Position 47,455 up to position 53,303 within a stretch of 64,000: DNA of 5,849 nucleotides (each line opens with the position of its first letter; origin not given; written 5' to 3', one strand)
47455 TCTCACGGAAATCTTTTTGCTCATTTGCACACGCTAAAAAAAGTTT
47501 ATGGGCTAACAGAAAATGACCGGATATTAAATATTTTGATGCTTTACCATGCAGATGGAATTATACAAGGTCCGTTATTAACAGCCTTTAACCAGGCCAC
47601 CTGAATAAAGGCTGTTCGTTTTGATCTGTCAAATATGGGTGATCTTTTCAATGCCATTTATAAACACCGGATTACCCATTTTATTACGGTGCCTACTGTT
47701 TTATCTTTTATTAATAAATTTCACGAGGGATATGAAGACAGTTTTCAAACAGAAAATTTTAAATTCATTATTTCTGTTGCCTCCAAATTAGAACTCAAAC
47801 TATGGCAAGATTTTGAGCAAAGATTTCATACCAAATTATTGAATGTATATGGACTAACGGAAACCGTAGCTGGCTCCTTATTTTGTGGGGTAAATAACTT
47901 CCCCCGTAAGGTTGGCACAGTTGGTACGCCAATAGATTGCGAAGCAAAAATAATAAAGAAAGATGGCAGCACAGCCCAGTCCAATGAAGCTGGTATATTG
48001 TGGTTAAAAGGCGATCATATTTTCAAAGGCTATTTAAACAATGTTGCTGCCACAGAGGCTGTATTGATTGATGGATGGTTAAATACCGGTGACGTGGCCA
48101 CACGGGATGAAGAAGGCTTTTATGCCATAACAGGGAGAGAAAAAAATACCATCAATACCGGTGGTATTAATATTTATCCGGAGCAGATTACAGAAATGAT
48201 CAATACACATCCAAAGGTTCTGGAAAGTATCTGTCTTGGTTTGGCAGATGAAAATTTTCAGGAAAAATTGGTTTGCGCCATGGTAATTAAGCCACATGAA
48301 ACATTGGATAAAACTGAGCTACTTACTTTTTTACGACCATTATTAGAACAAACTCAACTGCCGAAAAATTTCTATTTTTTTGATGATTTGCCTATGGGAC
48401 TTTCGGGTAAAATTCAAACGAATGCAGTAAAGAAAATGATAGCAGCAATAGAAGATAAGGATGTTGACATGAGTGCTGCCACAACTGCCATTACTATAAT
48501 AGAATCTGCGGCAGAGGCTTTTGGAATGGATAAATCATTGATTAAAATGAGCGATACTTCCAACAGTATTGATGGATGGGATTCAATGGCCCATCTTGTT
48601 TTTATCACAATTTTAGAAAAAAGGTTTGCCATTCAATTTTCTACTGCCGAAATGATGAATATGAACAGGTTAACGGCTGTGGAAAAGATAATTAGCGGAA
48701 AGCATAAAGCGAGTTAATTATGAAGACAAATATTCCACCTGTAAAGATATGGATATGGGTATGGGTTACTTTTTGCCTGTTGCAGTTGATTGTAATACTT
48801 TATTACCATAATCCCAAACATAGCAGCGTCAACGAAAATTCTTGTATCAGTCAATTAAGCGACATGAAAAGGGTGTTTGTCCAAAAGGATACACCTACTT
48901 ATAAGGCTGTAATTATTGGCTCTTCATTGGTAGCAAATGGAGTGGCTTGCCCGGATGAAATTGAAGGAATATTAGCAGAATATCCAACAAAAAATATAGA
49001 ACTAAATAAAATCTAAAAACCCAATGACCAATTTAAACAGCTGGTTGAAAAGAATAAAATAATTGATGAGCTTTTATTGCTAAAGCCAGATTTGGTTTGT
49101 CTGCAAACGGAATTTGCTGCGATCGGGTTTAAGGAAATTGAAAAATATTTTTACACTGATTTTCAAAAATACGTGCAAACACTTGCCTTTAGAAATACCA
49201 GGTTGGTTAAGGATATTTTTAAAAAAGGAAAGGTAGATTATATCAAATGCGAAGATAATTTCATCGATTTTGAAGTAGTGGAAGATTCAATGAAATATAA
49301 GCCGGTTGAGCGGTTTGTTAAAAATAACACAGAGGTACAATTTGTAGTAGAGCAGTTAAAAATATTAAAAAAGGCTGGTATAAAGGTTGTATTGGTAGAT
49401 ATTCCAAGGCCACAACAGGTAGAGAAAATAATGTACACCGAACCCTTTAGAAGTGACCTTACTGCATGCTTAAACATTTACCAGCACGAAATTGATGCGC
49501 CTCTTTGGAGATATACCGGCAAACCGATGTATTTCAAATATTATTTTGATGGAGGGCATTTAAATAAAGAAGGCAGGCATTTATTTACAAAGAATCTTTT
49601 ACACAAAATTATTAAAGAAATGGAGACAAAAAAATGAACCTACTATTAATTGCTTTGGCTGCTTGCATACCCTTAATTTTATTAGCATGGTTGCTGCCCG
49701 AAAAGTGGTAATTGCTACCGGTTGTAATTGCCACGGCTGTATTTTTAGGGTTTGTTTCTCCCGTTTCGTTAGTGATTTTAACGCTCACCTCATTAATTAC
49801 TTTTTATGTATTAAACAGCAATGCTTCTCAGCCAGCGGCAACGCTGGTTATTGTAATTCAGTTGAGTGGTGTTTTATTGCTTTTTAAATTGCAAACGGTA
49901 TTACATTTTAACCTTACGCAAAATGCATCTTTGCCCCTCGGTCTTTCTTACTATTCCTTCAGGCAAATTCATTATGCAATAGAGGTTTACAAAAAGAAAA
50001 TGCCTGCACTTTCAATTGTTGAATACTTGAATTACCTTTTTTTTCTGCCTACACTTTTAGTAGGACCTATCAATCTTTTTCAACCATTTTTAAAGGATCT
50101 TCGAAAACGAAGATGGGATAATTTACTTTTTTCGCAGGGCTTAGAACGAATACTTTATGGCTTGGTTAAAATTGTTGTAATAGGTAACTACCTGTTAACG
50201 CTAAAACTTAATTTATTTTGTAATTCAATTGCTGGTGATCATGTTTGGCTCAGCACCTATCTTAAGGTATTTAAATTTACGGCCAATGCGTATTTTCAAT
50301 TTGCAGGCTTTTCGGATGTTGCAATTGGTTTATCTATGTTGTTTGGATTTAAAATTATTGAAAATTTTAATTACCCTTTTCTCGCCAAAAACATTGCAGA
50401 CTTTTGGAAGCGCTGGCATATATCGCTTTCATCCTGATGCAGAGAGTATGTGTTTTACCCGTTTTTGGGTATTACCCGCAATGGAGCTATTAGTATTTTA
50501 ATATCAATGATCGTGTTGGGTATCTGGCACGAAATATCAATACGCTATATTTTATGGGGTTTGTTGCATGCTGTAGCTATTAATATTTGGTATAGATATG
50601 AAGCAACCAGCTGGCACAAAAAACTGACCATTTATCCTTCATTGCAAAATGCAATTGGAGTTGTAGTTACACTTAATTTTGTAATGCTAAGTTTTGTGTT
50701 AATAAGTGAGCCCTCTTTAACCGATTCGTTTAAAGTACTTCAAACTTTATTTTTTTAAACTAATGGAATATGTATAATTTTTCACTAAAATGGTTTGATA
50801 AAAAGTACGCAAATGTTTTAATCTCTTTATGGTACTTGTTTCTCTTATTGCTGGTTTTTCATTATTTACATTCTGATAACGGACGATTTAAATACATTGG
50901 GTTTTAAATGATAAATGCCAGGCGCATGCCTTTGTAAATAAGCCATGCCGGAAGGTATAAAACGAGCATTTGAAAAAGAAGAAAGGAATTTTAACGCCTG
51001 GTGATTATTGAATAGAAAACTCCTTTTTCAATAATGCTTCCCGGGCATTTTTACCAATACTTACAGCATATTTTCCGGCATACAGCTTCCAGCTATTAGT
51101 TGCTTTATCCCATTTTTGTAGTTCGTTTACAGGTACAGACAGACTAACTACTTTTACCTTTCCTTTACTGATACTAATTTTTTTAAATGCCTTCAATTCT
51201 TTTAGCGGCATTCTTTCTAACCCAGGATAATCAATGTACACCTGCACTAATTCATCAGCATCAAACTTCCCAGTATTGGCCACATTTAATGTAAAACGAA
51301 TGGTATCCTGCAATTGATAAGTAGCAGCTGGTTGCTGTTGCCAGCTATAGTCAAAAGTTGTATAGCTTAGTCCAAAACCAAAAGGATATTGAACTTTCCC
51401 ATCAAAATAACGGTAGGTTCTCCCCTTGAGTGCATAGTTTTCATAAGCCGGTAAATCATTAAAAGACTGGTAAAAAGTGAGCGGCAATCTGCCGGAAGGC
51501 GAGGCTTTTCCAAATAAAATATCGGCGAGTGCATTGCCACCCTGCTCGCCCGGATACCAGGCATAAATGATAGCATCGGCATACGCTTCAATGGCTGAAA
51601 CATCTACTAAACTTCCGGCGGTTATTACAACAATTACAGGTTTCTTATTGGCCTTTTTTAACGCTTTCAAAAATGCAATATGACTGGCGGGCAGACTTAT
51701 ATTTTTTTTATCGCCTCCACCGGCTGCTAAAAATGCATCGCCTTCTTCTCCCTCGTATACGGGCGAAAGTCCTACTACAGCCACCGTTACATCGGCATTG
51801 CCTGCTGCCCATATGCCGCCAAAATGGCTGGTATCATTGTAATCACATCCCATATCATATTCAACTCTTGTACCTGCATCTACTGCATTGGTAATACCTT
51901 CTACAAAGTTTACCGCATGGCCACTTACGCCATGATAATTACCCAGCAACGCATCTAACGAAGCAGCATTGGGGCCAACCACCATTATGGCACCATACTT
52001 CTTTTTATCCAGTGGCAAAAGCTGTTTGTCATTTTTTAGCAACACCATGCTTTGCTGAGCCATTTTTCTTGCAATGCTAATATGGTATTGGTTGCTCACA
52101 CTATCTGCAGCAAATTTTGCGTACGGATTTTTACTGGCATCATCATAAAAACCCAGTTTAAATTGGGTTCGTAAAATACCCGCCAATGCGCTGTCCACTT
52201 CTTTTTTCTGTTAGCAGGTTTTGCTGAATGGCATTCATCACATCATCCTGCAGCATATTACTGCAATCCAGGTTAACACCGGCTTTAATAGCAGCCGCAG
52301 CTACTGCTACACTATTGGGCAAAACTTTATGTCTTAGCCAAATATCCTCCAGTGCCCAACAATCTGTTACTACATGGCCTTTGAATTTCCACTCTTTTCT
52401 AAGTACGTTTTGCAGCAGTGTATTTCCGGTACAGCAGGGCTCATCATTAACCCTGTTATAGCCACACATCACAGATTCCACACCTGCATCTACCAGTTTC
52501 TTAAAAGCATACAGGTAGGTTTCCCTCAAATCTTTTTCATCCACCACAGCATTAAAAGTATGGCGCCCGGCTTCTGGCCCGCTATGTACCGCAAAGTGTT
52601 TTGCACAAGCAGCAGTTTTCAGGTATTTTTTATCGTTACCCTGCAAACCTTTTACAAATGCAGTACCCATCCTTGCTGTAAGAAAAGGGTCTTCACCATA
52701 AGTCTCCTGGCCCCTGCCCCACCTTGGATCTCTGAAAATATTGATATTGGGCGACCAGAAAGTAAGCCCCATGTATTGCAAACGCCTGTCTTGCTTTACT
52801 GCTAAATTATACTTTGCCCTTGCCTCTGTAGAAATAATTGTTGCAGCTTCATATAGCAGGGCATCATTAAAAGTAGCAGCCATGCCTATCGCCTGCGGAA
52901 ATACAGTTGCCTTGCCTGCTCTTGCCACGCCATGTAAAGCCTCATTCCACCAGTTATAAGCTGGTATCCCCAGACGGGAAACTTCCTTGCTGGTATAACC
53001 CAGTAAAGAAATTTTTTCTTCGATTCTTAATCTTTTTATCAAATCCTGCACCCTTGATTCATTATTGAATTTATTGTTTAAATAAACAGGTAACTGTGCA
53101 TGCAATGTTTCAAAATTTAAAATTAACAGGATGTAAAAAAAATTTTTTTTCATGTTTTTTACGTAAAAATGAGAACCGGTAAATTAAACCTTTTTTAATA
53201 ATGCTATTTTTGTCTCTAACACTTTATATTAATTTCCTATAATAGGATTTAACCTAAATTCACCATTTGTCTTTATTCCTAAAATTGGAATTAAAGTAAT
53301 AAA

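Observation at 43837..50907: Complete DltABCDX-like acyl-transfer pathway in a Gram-negative, with two adenylation enzymes and a methyltransferase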

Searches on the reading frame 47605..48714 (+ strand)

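Call 5: search_protein_families(library=pfam, proteins=[window:47605-48714:+], max_evalue=0.01)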
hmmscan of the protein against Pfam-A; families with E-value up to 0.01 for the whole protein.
window:47605-48714:+ (370 aa): 2 families
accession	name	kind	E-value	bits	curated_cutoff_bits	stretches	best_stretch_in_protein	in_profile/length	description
PF00501.34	AMP-binding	-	2e-23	83.3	29.9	1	11-144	245-384/384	AMP-binding enzyme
PF13193.12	AMP-binding_C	-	1.2e-05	26.6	24.5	1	197-269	4-76/76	AMP-binding enzyme C-terminal domain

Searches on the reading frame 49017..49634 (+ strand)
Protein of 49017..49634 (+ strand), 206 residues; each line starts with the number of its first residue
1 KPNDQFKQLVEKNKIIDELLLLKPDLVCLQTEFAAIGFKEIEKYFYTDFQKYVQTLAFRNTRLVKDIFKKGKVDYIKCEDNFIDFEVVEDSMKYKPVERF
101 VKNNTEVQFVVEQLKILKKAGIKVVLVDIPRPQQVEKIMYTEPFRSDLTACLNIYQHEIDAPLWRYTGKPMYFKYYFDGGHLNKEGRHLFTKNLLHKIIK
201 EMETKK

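Call 5: search_protein_families(library=pfam, proteins=[window:49017-49634:+], max_evalue=0.01)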
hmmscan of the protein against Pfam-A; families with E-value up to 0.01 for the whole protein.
window:49017-49634:+ (206 aa): 1 family
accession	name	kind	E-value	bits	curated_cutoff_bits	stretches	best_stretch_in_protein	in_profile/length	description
PF07611.17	DUF1574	-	9.6e-05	22.3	29.1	1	70-185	242-329/342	Protein of unknown function (DUF1574)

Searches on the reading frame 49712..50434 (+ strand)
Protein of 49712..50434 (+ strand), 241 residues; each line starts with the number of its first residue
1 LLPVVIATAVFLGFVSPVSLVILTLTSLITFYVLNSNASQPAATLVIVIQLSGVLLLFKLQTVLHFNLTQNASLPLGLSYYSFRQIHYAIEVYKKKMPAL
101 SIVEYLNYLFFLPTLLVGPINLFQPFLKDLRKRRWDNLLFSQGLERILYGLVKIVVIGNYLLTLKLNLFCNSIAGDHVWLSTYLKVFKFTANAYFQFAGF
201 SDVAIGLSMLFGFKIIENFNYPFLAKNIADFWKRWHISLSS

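Call 5: search_protein_families(library=pfam, proteins=[window:49712-50434:+], max_evalue=0.01)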
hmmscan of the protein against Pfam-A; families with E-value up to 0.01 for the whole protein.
window:49712-50434:+ (241 aa): 1 family
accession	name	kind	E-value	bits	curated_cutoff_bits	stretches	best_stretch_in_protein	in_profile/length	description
PF03062.24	MBOAT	-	1.4e-10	41.5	27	1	61-240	60-238/337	MBOAT, membrane-bound O-acyltransferase family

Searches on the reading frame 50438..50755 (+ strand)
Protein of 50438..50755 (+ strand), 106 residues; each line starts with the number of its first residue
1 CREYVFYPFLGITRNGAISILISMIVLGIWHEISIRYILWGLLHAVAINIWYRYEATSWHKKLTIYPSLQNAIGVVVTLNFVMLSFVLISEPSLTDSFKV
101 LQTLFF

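Call 5: search_protein_families(library=pfam, proteins=[window:50438-50755:+], max_evalue=0.01)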
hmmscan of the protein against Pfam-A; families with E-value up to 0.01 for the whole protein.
window:50438-50755:+ (106 aa): 1 family
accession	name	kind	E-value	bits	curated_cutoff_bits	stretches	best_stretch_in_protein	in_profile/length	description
PF03062.24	MBOAT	-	2.1e-05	24.4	27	1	1-72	241-318/337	MBOAT, membrane-bound O-acyltransferase family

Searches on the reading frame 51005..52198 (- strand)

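Call 8: search_protein_families(library=pfam, proteins=[window:51005-52198:-], max_evalue=0.001)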
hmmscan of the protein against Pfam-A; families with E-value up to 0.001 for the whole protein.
window:51005-52198:- (397 aa): 2 families
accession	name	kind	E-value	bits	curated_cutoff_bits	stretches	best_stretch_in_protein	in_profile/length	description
PF01915.27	Glyco_hydro_3_C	-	2.4e-50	171.7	31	1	51-279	1-200/200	Glycosyl hydrolase family 3 C-terminal domain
PF14310.12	Fn3-like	-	8.8e-15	55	25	1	316-384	1-70/71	Fibronectin type III-like domain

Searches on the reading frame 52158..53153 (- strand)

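Call 8: search_protein_families(library=pfam, proteins=[window:52158-53153:-], max_evalue=0.001)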
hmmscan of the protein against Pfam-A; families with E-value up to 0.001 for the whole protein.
window:52158-53153:- (331 aa): 1 family
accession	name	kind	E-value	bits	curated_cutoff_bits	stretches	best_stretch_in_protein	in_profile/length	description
PF00933.27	Glyco_hydro_3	-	1.9e-47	162.7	27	1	54-309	54-292/316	Glycosyl hydrolase family 3 N terminal domain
